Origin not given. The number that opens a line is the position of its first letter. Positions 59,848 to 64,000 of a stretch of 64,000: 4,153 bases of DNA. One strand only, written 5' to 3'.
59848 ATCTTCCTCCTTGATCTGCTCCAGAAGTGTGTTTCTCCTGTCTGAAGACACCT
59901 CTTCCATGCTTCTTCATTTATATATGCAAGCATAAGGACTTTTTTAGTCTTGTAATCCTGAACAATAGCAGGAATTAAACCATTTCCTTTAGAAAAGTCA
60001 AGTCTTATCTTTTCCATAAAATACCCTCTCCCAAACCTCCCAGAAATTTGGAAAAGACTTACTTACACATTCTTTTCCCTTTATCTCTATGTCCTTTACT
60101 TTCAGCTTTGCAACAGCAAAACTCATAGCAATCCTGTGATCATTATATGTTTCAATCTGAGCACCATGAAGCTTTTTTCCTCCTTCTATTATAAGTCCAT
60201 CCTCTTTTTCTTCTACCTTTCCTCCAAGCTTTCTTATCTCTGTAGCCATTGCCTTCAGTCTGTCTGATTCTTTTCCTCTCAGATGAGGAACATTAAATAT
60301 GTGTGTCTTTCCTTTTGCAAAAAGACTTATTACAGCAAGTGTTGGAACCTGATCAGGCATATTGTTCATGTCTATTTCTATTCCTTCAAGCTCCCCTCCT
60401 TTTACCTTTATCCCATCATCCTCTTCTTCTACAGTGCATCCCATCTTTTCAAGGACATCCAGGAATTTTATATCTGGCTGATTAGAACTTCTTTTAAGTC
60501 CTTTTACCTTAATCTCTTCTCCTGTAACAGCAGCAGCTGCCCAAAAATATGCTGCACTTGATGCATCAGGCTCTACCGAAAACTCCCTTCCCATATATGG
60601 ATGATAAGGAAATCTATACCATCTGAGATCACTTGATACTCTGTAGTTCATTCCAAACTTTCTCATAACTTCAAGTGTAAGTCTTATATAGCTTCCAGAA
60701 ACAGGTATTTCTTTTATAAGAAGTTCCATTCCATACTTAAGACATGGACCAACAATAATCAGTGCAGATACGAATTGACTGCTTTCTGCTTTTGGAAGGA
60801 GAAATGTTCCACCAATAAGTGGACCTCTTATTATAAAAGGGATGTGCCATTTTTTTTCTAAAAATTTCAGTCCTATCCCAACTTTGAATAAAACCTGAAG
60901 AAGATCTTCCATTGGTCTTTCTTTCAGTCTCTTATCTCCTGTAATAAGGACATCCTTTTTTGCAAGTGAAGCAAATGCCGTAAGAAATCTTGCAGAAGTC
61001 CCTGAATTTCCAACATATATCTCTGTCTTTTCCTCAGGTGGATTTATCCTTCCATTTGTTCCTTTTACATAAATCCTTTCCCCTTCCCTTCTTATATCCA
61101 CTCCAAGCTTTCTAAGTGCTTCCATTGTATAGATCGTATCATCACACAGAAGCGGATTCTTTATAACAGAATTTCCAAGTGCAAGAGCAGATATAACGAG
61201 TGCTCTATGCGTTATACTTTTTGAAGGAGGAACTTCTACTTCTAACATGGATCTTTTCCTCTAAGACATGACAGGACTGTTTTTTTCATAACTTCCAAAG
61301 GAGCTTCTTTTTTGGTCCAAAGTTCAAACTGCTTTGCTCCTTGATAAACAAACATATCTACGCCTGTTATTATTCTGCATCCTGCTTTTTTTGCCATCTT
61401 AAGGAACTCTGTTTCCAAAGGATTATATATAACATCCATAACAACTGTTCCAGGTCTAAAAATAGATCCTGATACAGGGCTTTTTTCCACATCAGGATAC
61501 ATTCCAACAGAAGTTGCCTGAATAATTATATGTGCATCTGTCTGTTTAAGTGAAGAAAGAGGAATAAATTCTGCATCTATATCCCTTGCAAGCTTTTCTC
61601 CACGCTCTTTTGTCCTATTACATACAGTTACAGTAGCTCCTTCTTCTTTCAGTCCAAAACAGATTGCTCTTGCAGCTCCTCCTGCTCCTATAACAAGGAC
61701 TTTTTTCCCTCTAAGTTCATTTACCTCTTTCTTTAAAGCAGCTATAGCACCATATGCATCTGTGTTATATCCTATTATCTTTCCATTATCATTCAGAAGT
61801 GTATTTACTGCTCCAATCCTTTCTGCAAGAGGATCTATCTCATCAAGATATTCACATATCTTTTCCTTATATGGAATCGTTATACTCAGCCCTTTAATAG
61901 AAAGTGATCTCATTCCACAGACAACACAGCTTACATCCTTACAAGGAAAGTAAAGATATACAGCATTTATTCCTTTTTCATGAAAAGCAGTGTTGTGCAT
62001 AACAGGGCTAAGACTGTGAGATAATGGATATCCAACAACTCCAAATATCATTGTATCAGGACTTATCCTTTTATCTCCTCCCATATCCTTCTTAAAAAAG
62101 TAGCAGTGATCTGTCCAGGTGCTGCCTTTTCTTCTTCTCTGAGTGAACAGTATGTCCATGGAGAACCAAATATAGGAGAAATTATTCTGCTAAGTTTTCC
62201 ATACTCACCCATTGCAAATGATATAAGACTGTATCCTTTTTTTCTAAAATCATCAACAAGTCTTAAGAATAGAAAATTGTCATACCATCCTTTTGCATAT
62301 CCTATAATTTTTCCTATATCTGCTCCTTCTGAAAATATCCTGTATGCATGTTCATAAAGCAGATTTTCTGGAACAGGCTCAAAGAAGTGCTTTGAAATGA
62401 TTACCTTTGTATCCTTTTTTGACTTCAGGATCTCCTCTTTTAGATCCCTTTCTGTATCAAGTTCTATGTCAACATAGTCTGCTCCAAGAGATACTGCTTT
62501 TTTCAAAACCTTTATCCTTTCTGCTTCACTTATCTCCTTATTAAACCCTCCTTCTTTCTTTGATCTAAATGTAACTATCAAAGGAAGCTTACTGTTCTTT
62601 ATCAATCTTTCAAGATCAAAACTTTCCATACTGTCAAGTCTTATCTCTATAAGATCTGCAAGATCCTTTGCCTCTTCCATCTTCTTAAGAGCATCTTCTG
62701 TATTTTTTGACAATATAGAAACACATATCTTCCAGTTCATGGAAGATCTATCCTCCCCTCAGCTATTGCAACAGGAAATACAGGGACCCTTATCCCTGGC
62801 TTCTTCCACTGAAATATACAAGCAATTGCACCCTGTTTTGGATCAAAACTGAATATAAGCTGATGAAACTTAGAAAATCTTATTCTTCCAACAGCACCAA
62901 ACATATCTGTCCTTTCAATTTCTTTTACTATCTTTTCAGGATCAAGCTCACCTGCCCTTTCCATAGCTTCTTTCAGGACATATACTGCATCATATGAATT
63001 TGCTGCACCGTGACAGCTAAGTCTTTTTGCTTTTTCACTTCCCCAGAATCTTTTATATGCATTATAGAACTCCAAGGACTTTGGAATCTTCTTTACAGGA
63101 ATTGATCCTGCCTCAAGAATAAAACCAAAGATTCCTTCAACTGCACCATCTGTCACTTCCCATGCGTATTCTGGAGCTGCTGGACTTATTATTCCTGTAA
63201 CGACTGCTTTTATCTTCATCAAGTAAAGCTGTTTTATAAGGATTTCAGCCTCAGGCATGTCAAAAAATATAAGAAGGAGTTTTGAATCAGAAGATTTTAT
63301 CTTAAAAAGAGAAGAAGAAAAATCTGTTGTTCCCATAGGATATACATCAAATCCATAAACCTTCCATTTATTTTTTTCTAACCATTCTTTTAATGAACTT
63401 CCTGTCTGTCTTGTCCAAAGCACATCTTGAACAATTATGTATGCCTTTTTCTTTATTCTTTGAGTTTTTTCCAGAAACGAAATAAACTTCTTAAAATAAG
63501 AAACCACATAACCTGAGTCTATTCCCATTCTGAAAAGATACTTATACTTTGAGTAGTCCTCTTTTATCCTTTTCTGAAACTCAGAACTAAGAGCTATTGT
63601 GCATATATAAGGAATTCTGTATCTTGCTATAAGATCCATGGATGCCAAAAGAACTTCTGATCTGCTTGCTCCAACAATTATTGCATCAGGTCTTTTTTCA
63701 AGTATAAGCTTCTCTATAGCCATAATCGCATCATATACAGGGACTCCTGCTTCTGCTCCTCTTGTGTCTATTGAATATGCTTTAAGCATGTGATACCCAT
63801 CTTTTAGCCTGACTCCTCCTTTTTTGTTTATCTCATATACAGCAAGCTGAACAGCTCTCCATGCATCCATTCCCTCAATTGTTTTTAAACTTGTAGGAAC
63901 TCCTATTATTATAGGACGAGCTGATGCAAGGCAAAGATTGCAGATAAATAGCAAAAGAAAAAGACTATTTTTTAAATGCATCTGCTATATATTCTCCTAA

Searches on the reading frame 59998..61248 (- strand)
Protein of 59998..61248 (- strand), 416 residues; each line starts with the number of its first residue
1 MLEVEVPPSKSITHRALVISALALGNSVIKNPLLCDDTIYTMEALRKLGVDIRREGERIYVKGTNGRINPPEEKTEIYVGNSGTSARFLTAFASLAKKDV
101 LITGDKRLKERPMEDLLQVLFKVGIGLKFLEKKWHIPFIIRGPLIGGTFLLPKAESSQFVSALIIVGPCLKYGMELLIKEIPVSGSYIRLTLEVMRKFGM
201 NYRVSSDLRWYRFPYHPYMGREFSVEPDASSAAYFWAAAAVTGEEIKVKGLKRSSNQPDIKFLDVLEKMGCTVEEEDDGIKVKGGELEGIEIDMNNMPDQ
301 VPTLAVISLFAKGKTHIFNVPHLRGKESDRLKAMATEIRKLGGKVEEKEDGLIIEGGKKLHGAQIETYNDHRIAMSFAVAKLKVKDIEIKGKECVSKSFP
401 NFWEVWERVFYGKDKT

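Call 81: search_protein_families(library=pfam, proteins=[window:59998-61248:-], max_evalue=0.00001)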
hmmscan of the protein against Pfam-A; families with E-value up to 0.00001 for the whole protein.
window:59998-61248:- (416 aa): 1 family
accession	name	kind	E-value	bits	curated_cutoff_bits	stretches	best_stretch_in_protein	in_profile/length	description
PF00275.25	EPSP_synthase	-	1.4e-117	393.4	22.8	1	3-406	10-417/417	EPSP synthase (3-phosphoshikimate 1-carboxyvinyltransferase)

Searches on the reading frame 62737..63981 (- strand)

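Call 81: search_protein_families(library=pfam, proteins=[window:62737-63981:-], max_evalue=0.00001)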
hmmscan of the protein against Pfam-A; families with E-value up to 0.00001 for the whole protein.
window:62737-63981:- (414 aa): 3 families
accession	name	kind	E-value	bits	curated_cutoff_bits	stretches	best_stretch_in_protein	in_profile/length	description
PF13458.12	Peripla_BP_6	-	2.5e-27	96.9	31.7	1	35-376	16-330/343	Periplasmic binding protein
PF01094.35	ANF_receptor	-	9.3e-10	38.5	25.4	1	43-380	5-346/353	Receptor family ligand binding region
PF13433.12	Peripla_BP_5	-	1.9e-08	34.3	27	1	174-371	130-322/363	Periplasmic binding protein domain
